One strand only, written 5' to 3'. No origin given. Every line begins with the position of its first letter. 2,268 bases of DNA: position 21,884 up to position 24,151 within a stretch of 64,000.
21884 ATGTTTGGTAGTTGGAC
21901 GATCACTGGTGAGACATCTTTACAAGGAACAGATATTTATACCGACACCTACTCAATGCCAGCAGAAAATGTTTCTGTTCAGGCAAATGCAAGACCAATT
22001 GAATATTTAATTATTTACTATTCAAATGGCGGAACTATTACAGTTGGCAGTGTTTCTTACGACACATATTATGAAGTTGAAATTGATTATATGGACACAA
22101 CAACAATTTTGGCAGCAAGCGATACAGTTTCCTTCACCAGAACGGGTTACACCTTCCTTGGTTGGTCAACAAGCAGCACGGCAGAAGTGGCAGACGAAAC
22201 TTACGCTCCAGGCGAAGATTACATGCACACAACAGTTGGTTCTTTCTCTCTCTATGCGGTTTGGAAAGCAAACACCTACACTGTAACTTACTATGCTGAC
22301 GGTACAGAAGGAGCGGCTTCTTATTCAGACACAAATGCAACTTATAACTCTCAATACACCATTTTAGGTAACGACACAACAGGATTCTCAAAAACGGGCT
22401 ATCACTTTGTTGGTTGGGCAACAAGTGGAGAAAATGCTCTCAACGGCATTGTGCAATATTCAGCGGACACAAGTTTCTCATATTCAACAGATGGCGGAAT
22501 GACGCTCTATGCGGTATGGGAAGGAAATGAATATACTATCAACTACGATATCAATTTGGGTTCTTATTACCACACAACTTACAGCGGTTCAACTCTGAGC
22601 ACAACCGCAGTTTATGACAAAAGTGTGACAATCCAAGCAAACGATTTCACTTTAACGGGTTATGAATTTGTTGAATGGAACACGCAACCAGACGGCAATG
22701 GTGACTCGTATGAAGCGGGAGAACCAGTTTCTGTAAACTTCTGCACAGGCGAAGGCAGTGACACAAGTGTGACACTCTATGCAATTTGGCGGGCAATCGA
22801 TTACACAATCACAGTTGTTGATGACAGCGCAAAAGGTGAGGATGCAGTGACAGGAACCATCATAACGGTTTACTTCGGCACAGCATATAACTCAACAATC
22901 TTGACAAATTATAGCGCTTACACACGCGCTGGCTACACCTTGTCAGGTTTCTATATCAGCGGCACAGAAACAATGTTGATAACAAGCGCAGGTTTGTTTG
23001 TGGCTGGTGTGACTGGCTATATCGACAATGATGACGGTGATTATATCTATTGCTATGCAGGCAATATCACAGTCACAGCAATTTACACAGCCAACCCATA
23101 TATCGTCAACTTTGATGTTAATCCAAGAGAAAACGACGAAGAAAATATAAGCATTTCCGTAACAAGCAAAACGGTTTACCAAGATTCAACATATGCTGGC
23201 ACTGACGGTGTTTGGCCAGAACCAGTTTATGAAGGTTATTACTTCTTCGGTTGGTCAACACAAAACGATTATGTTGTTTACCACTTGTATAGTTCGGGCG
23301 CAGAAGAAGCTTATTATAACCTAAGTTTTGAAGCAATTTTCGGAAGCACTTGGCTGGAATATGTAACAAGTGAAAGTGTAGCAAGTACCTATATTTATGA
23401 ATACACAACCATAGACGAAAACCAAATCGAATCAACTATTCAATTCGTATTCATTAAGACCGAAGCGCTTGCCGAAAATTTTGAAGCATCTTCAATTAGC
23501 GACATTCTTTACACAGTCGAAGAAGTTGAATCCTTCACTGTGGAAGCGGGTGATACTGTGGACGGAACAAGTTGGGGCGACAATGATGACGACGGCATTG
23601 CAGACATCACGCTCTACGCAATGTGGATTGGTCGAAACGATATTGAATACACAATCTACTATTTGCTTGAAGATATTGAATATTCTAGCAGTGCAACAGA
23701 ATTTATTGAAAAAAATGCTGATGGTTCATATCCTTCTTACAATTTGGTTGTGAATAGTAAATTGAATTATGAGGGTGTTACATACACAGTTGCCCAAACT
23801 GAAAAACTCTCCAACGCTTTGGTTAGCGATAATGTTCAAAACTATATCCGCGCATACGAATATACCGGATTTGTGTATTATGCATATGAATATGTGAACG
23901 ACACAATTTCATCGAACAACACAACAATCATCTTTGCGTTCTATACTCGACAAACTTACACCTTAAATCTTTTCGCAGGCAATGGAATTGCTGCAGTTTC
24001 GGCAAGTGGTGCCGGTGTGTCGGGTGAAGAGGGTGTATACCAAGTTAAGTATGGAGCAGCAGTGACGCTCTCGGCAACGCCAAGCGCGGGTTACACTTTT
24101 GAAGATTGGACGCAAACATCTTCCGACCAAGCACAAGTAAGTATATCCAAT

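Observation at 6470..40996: A single 34.5-kb ORF (11,508 codons) encodes a giant modular surface protein and fills over half the window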

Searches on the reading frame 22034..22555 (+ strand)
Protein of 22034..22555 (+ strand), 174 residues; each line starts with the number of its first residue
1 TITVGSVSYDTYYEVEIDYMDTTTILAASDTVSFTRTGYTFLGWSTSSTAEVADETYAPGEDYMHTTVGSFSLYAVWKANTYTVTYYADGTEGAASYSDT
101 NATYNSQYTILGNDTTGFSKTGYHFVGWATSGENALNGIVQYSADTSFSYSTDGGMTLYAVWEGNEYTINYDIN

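Call 58: predict_structure(alignment_id=A3)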
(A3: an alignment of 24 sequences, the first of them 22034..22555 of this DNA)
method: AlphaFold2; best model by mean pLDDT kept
length: 174 residues; sequences in the alignment: 24
mean_pLDDT: 80.5   pTM: 0.71
mean pLDDT of the five models: 80.5, 80.2, 78.9, 78.8, 77.7
residues with pLDDT >= 90: 82; 70-90: 41; 50-70: 41; < 50: 10
segments of 3 or more residues with pLDDT < 50: 1-6
pLDDT, mean of each block of 10 residues (from residue 1): 45 56 53 80 81 65 64 85 94 86 92 93 97 97 94 92 95 84
secondary structure, 60 per line:
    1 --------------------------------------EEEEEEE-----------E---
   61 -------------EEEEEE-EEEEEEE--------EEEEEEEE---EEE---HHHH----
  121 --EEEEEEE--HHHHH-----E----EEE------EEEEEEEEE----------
elements in order: E39-45 E74-79 E81-87 E96-103 E107-109 H113-116 E123-129 H132-136 E147-149 E156-164

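Call 62: fold_search(model_id=the predicted structure, library=pdb)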
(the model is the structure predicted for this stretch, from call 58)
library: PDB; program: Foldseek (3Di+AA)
matches with E <= 10: 57; with E <= 0.001: 0
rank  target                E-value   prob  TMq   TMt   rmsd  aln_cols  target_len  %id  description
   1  10qf                  2.3e-02  0.99  0.33  0.13   5.3        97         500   22  Crystal Structure of Treponema denticola Sialidase (TDE_0471) (released 2026-02-25)
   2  2y5p_C                5.5e-02  0.99  0.33  0.68   3.9        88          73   24  B-repeat of Listeria monocytogenes InlB (internalin B) (released 2011-02-23)
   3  7yl4_B                1.1e-01  0.93  0.31  0.15   4.0        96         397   18  Cell surface protein YwfG protein (apo form) (released 2023-06-07)
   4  2y5p_D                1.2e-01  0.98  0.31  0.68   4.7        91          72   21  B-repeat of Listeria monocytogenes InlB (internalin B) (released 2011-02-23)
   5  9qr5                  1.3e-01  0.85  0.33  0.18   6.6       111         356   22  InlB392_V333E: V333E variant of Listeria monocytogenes InlB (internalin B) residues 36-392 (released 2025-11-26)
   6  7nms                  1.5e-01  0.84  0.31  0.17   5.4        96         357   24  InlB392_T332E: T332E variant of Listeria monocytogenes InlB (internalin B) residues 36-392 (released 2022-01-26)
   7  2y5p_A                1.5e-01  0.82  0.26  0.55   6.1        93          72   22  B-repeat of Listeria monocytogenes InlB (internalin B) (released 2011-02-23)
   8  9qr4_A                1.7e-01  0.98  0.34  0.17   3.1        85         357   25  InlB392_T336Y: T336Y variant of Listeria monocytogenes InlB (internalin B) residues 36-392 (released 2025-12-03)
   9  7yl5_B                2.0e-01  0.84  0.31  0.16   4.4        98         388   17  Cell surface protein YwfG protein complexed with mannose (released 2023-06-07)
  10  9qr4_C                2.2e-01  0.72  0.27  0.15   5.0        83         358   29  InlB392_T336Y: T336Y variant of Listeria monocytogenes InlB (internalin B) residues 36-392 (released 2025-12-03)
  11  7pv9_A                2.3e-01  0.87  0.32  0.17   5.0        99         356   22  Listeria monocytogene InlB (internalin B) residues 36-392 (internalin domain and B-repeat) (released 2022-01-26)
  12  10qi                  2.3e-01  0.63  0.25  0.11   4.9        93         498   18  Crystal Structure of Treponema denticola Sialidase (TDE_0471) D165A mutant bound to 3'-sialyllactose (only Neu5Ac visibl (released 2026-02-25)
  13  7kpj_E                6.3e-01  0.16  0.24  0.20  12.3       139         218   14  Crystal structure of Ruminococcus gnavus immunoglobulin binding protein in complex with 338E6 Fab (released 2022-01-19)
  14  7kpj_F                6.3e-01  0.15  0.24  0.21  16.9       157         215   13  Crystal structure of Ruminococcus gnavus immunoglobulin binding protein in complex with 338E6 Fab (released 2022-01-19)
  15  7lsa_A                9.5e-01  0.21  0.29  0.08  14.5       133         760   11  Ruminococcus bromii Amy12 with maltoheptaose (released 2021-07-14)
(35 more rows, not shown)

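Call 63: search_solved_structures(query=A3, max_evalue=0.01)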
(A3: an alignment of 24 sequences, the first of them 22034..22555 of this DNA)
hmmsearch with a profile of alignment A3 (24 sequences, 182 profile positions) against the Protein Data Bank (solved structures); distinct sequences matched with E-value up to 0.01: 6.
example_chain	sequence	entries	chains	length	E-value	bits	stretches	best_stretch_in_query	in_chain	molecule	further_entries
2y5p_A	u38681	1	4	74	3.4e-07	33.5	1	86-173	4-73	INTERNALIN B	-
1m9s_A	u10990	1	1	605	3.4e-06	30.2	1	87-179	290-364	Internalin B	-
9qr5_A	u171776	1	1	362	3.4e-06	30.2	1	87-173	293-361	Internalin B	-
2y5q_A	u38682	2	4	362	5.2e-06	29.6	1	87-173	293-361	INTERNALIN B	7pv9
9qr4_A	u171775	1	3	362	6.7e-06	29.3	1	114-173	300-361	Internalin B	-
7nms_A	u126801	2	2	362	8.9e-06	28.9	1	87-173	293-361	Internalin B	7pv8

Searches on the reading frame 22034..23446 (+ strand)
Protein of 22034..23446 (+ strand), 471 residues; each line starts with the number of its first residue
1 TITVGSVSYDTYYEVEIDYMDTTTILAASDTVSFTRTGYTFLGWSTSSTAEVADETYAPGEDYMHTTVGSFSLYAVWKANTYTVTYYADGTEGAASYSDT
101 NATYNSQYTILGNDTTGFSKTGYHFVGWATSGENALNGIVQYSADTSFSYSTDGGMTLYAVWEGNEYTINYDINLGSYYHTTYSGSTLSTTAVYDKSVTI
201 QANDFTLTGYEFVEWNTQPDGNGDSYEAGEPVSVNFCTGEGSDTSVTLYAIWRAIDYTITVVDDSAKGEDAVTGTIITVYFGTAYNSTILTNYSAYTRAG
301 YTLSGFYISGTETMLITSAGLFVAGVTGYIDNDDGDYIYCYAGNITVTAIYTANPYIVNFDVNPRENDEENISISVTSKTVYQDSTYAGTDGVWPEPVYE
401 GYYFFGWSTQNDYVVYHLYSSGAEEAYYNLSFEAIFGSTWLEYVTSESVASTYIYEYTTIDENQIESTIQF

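Call 64: search_protein_families(library=ncbifam, proteins=[window:22034-23446:+], max_evalue=0.001)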
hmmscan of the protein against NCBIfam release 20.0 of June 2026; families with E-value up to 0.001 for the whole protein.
window:22034-23446:+ (471 aa): 1 family
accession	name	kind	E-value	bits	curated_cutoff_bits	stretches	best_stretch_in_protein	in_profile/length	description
TIGR02543.1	List_Bact_rpt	repeat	2.6e-10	40.5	20.95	1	35-81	2-44/44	TIGR02543 family repeat protein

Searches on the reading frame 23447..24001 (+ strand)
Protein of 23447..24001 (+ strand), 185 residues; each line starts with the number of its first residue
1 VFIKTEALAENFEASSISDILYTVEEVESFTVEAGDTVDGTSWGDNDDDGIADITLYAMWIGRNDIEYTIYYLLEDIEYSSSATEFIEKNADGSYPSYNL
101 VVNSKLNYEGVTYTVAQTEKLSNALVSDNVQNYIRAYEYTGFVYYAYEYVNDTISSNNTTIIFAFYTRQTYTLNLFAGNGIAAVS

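Call 38: search_protein_families(library=pfam, proteins=[window:23447-24001:+], max_evalue=1)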
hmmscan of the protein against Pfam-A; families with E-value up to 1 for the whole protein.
window:23447-24001:+ (185 aa): 1 family
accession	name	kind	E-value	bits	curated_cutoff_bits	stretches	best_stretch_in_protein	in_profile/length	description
PF08963.15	DUF1878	-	0.051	14.5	23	1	86-135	18-67/110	Protein of unknown function (DUF1878)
